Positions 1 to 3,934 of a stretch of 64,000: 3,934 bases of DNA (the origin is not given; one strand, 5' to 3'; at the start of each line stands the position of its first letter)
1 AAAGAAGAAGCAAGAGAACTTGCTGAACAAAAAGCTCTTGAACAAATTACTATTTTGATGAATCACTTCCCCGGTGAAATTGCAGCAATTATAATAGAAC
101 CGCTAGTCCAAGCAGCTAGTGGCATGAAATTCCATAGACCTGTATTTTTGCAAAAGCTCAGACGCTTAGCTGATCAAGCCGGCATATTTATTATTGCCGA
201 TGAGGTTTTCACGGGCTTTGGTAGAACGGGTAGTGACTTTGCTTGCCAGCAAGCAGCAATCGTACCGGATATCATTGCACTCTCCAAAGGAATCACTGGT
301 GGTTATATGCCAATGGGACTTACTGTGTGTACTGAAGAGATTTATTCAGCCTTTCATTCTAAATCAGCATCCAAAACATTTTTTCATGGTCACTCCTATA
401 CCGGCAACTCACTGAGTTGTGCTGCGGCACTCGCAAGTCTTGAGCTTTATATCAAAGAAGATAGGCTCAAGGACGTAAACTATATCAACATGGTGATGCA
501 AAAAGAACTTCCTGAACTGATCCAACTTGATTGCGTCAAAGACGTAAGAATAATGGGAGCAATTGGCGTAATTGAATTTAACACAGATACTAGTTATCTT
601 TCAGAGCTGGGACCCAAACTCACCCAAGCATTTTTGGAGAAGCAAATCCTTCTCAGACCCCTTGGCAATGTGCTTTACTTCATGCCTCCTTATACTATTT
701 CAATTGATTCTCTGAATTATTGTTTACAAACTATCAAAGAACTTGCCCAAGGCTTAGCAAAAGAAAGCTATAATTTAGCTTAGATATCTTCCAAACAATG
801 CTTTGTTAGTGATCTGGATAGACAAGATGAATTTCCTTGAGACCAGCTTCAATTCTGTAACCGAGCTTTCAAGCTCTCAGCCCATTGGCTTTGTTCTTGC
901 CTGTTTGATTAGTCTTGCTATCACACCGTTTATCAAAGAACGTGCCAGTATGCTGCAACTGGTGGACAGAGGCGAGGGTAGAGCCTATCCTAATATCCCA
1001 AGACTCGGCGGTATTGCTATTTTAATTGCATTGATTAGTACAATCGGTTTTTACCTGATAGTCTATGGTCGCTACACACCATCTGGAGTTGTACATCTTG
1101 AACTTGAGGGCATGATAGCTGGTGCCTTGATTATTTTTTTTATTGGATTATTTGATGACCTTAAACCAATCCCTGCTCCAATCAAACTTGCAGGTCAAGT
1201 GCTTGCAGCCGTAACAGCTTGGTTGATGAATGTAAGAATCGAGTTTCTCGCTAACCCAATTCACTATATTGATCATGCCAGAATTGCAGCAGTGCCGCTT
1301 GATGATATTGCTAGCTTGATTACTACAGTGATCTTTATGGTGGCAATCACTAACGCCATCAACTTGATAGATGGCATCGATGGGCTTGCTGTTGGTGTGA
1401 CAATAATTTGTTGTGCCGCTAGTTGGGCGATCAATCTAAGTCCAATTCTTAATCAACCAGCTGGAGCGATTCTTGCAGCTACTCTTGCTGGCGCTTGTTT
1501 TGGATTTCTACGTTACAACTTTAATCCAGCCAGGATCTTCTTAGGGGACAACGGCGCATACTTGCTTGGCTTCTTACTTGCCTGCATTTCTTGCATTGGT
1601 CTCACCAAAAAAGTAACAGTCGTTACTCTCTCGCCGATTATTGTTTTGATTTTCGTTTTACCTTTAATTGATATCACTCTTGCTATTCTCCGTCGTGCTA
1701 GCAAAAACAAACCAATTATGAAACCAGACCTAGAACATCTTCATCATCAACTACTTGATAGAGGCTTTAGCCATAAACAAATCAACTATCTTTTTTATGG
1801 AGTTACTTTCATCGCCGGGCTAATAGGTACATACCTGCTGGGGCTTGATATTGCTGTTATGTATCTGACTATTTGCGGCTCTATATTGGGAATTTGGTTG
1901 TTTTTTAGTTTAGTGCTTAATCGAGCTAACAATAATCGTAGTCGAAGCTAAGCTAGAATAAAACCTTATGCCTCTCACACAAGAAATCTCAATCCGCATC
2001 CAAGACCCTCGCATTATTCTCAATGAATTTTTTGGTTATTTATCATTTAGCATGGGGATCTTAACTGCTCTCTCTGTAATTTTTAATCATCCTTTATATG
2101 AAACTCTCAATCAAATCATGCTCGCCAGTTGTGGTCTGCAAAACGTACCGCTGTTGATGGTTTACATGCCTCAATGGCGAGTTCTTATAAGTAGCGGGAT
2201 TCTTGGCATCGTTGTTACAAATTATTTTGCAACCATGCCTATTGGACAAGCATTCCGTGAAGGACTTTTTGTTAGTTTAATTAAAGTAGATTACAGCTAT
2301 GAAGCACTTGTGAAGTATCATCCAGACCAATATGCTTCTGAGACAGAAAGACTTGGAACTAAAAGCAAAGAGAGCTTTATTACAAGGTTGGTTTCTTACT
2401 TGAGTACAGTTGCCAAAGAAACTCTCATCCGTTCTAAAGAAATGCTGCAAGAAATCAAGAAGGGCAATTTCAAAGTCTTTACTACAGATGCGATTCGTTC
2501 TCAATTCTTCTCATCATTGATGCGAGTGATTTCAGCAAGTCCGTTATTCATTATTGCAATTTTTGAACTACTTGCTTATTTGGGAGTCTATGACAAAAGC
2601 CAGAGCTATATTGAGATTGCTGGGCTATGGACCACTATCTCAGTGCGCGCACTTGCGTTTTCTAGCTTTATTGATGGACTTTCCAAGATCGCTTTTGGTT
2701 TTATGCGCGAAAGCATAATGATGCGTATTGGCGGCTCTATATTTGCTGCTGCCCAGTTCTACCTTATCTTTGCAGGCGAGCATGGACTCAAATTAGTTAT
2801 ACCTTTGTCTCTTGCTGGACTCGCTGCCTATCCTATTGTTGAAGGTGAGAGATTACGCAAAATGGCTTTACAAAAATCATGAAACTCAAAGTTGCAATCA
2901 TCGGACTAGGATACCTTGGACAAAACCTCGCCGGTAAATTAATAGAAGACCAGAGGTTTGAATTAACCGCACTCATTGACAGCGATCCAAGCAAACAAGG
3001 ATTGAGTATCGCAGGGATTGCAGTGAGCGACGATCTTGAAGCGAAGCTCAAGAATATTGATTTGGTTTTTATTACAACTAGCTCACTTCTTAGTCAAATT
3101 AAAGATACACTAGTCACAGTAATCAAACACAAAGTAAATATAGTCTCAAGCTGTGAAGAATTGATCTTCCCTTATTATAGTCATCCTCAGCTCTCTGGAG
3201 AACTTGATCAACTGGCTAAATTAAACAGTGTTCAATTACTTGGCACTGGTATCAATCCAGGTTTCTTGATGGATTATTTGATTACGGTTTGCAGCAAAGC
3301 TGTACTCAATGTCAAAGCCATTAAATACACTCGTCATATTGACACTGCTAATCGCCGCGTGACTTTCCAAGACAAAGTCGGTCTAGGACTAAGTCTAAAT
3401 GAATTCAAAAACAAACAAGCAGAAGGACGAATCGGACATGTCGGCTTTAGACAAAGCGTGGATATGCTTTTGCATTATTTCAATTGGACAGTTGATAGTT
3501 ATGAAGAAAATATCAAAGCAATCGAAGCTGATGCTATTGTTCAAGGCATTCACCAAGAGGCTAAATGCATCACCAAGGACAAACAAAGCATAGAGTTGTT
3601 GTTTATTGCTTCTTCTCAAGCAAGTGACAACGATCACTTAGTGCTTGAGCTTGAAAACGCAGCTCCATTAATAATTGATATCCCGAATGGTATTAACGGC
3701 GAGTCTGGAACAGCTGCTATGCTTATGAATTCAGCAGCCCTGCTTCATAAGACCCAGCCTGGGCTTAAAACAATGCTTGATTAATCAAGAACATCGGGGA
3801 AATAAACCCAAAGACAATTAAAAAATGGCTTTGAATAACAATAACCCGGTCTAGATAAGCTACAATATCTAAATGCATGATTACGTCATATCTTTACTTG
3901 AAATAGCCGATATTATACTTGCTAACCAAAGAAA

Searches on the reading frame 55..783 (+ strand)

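Call 24: search_protein_families(library=pfam, proteins=[window:55-783:+], max_evalue=0.001)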
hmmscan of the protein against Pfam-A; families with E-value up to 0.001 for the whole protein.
window:55-783:+ (242 aa): 1 family
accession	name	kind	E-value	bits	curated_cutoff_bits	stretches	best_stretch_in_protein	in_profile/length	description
PF00202.27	Aminotran_3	-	5.6e-56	190.4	30.5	1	6-229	188-401/403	Aminotransferase class-III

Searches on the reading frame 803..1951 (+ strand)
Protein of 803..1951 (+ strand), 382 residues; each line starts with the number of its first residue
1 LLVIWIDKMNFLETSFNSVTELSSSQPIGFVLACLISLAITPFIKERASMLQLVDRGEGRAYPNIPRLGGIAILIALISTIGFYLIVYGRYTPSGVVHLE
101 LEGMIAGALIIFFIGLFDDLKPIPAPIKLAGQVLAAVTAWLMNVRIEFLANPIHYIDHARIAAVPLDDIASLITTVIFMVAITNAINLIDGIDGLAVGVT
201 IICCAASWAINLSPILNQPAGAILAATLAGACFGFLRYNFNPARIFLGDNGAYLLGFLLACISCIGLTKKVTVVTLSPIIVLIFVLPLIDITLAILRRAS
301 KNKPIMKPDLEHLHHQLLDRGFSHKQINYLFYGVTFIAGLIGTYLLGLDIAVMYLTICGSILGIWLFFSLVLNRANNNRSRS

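Call 24: search_protein_families(library=pfam, proteins=[window:803-1951:+], max_evalue=0.001)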
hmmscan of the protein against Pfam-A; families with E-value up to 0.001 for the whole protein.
window:803-1951:+ (382 aa): 1 family
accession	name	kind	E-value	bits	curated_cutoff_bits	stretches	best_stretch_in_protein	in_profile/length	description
PF00953.26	Glycos_transf_4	-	7e-37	127.3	27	1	103-265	3-158/160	Glycosyl transferase family 4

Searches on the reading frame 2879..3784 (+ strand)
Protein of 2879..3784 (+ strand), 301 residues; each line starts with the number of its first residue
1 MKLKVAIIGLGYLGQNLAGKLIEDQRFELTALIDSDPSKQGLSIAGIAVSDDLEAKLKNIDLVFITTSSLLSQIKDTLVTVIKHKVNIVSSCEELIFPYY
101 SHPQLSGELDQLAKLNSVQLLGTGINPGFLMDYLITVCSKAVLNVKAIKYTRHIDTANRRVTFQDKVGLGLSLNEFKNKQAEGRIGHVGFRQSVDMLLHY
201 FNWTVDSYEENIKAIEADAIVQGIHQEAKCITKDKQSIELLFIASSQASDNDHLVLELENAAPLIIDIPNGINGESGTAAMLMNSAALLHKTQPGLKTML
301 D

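Call 24: search_protein_families(library=pfam, proteins=[window:2879-3784:+], max_evalue=0.001)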
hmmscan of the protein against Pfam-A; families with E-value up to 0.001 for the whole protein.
window:2879-3784:+ (301 aa): 4 families
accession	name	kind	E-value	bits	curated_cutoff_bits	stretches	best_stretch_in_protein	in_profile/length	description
PF19328.4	DAP_DH_C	-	2e-15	57.4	23.3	1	129-301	1-189/206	2,4-diaminopentanoate dehydrogenase C-terminal domain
PF01408.29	GFO_IDH_MocA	-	4.4e-08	34.3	24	1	3-89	1-90/120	Oxidoreductase family, NAD-binding Rossmann fold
PF02629.25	CoA_binding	-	4.5e-05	24.6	22.3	1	3-69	4-73/97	CoA binding domain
PF01113.26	DapB_N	-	0.00018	22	25.6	1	4-90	2-96/124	Dihydrodipicolinate reductase, N-terminus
